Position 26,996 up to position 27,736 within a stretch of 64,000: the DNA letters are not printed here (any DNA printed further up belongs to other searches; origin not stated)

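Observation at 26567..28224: Compact lower-GC cassette: two tandem DUF488 paralogs plus an unknown 207-aa protein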

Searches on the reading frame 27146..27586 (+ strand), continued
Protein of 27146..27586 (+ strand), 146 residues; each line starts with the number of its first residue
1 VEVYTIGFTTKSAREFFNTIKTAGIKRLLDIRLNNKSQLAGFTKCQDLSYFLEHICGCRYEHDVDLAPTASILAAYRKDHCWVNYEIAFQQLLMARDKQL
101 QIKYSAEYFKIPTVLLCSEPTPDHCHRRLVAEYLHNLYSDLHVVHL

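Call 92: search_protein_families(library=pfam, proteins=[L101:5435-6022:+, L106:5447-6037:+, L113:5438-6025:+, L117:5441-6037:+, L120:5450-6094:+, L125:5441-6094:+, L129:2400-3047:+, L087:651-1241:+], max_evalue=0.001)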
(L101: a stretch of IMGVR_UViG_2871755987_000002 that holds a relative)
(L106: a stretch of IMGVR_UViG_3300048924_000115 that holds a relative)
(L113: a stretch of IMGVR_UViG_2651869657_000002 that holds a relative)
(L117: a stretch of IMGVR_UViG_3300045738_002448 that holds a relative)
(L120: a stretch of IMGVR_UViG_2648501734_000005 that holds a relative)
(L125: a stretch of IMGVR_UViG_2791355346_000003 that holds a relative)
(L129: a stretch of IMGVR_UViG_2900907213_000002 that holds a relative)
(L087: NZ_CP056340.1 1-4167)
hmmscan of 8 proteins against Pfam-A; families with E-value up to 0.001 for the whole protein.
L101:5435-6022:+ (196 aa): 2 families
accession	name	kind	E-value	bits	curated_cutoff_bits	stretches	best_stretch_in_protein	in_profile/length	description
PF14216.11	DUF4326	-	4.1e-21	75.8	25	1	108-187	4-82/82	Domain of unknown function (DUF4326)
PF22565.1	mSLOG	-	2.4e-18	66.7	27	1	1-106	1-104/105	Minimal SLOG domain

L106:5447-6037:+ (197 aa): 2 families
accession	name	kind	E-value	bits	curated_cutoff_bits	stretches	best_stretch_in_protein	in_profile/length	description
PF22565.1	mSLOG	-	1.6e-25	89.7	27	1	3-107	2-104/105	Minimal SLOG domain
PF14216.11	DUF4326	-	2.8e-24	86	25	1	114-187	9-81/82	Domain of unknown function (DUF4326)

L113:5438-6025:+ (196 aa): 2 families
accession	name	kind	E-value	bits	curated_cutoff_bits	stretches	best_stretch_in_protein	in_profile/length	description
PF14216.11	DUF4326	-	9.6e-22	77.9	25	1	108-187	4-82/82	Domain of unknown function (DUF4326)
PF22565.1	mSLOG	-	2.3e-18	66.7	27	1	1-106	1-104/105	Minimal SLOG domain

L117:5441-6037:+ (199 aa): 2 families
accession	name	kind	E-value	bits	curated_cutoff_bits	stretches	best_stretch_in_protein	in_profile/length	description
PF22565.1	mSLOG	-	4.4e-27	94.8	27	1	6-109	3-104/105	Minimal SLOG domain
PF14216.11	DUF4326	-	8.2e-24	84.5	25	1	112-189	5-81/82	Domain of unknown function (DUF4326)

L120:5450-6094:+ (215 aa): 2 families
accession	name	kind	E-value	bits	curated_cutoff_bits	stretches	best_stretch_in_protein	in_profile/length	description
PF14216.11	DUF4326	-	5.3e-22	78.7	25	1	116-196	4-81/82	Domain of unknown function (DUF4326)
PF22565.1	mSLOG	-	7.8e-08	32.9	27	1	10-114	5-104/105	Minimal SLOG domain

L125:5441-6094:+ (218 aa): 2 families
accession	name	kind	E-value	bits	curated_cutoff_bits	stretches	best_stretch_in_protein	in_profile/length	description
PF14216.11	DUF4326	-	1.8e-23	83.4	25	1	119-199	4-81/82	Domain of unknown function (DUF4326)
PF22565.1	mSLOG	-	3.8e-06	27.5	27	1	11-117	3-104/105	Minimal SLOG domain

L129:2400-3047:+ (216 aa): 2 families
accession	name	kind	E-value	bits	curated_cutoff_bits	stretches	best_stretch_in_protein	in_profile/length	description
PF14216.11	DUF4326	-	3.9e-24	85.5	25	1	119-200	4-82/82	Domain of unknown function (DUF4326)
PF22565.1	mSLOG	-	7.2e-06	26.6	27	1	18-117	10-104/105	Minimal SLOG domain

L087:651-1241:+ (197 aa): 2 families
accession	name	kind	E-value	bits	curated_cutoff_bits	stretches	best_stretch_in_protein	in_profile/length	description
PF22565.1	mSLOG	-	4e-19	69.2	27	1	1-102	1-104/105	Minimal SLOG domain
PF14216.11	DUF4326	-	9.5e-19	68.3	25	1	115-187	9-81/82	Domain of unknown function (DUF4326)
